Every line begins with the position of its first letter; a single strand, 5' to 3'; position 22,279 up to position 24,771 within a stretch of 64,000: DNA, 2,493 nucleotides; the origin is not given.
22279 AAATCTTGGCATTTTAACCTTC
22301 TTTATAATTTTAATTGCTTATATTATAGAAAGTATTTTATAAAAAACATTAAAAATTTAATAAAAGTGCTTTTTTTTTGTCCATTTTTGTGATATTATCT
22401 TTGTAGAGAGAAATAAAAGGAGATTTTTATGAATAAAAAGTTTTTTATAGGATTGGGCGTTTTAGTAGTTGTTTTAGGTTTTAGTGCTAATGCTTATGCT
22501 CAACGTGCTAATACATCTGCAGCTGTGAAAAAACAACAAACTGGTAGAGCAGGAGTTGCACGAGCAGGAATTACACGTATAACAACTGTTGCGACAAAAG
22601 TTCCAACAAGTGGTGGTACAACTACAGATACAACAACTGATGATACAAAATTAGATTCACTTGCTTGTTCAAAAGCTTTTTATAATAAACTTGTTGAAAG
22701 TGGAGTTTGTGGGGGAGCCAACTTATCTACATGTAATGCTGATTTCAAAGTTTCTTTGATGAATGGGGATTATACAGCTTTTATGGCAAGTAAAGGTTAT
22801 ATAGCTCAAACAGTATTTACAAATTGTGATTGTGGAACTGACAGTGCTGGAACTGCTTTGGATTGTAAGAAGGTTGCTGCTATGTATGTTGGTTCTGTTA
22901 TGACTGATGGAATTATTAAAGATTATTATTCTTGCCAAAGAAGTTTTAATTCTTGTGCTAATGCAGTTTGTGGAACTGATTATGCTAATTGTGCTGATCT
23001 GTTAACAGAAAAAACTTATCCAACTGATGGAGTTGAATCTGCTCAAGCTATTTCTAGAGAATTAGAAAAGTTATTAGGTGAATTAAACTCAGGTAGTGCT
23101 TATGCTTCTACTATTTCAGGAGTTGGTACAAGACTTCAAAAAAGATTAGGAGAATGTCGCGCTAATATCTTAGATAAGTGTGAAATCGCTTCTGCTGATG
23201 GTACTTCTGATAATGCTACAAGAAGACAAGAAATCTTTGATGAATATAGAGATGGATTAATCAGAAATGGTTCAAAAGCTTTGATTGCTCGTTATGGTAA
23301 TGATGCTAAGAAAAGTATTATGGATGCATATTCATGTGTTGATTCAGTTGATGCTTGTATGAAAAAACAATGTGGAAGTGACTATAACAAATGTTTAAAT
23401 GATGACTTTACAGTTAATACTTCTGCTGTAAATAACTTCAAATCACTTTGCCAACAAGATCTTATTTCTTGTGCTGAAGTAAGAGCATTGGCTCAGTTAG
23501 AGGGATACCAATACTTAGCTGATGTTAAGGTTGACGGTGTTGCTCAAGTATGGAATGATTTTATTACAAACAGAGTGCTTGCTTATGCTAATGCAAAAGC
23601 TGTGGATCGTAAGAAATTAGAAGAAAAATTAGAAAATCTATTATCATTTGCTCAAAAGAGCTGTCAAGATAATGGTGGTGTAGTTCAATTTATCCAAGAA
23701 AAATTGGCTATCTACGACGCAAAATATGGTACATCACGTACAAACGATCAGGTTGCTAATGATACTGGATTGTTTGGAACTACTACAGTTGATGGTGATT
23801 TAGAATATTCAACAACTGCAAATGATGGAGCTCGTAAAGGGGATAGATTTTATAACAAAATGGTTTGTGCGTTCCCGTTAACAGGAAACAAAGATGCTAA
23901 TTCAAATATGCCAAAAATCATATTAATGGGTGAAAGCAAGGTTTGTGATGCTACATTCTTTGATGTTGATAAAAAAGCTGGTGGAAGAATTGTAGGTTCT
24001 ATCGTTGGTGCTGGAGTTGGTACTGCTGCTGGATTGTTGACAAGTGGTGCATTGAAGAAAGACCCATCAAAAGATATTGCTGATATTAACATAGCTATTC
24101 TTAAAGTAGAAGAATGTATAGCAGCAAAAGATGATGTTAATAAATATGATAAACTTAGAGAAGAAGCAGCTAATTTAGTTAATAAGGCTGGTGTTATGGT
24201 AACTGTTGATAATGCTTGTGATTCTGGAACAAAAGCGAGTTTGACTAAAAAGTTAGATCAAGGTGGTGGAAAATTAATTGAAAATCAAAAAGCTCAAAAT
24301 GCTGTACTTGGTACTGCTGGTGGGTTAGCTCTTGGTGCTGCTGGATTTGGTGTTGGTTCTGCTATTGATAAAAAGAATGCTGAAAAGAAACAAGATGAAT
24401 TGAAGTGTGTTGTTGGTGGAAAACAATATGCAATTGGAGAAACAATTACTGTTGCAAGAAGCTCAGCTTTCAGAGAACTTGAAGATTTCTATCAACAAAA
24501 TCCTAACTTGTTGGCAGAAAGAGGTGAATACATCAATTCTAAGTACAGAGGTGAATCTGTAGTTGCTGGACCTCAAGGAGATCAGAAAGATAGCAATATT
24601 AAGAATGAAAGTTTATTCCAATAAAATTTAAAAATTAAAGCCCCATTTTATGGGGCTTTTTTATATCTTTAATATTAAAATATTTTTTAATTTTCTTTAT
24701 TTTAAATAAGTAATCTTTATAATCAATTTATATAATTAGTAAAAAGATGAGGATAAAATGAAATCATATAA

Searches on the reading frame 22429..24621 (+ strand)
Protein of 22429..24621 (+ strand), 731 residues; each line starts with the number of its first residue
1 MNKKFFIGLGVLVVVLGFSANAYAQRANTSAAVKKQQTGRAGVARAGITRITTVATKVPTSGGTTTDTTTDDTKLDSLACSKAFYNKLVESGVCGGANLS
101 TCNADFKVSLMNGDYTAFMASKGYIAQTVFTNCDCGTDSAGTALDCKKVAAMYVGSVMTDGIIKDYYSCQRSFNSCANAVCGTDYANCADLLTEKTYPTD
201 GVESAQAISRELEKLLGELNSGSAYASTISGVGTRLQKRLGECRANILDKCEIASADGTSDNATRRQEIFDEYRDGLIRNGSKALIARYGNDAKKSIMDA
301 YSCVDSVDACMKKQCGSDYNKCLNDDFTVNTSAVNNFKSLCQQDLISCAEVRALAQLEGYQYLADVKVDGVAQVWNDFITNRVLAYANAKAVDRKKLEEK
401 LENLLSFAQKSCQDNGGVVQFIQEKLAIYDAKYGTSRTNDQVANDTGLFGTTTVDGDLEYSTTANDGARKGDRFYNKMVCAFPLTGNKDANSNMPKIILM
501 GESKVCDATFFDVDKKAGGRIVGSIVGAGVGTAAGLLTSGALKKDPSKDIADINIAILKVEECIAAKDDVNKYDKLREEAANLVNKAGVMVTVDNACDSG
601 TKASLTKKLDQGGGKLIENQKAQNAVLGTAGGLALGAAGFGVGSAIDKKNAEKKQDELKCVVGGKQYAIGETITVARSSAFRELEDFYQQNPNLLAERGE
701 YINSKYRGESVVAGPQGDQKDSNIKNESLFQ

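Call 4: search_protein_families(library=pfam, proteins=[window:22429-24621:+], max_evalue=1)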
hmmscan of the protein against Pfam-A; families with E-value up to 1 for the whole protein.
window:22429-24621:+ (731 aa): 0 families

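Call 5: search_protein_families(library=ncbifam, proteins=[window:22429-24621:+], max_evalue=1)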
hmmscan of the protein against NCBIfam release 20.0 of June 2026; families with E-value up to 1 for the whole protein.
window:22429-24621:+ (731 aa): 1 family
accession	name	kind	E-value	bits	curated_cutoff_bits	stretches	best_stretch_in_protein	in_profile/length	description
NF038167.1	cyan_ocin_like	subfamily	0.87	9.8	32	0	656-728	14-60/72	CTB family bacteriocin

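Call 17: find_homologous_proteins(query=window:22429-24621:+, max_evalue=0.01)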
Query window:22429-24621:+ (731 aa): 1 proteins with E <= 0.01 among 8000 candidates.
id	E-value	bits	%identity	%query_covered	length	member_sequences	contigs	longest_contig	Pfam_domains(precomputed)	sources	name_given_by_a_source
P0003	0.0e+0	1611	100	100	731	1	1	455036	-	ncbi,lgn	-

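Call 49: search_protein_families(library=phrogs, proteins=[window:22429-24621:+], max_evalue=0.01)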
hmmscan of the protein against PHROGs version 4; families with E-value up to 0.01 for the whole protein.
window:22429-24621:+ (731 aa): 0 families

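Call 91: search_solved_structures(query=window:22429-24621:+, max_evalue=1)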
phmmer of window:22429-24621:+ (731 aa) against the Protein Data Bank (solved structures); distinct sequences matched with E-value up to 1: 0.
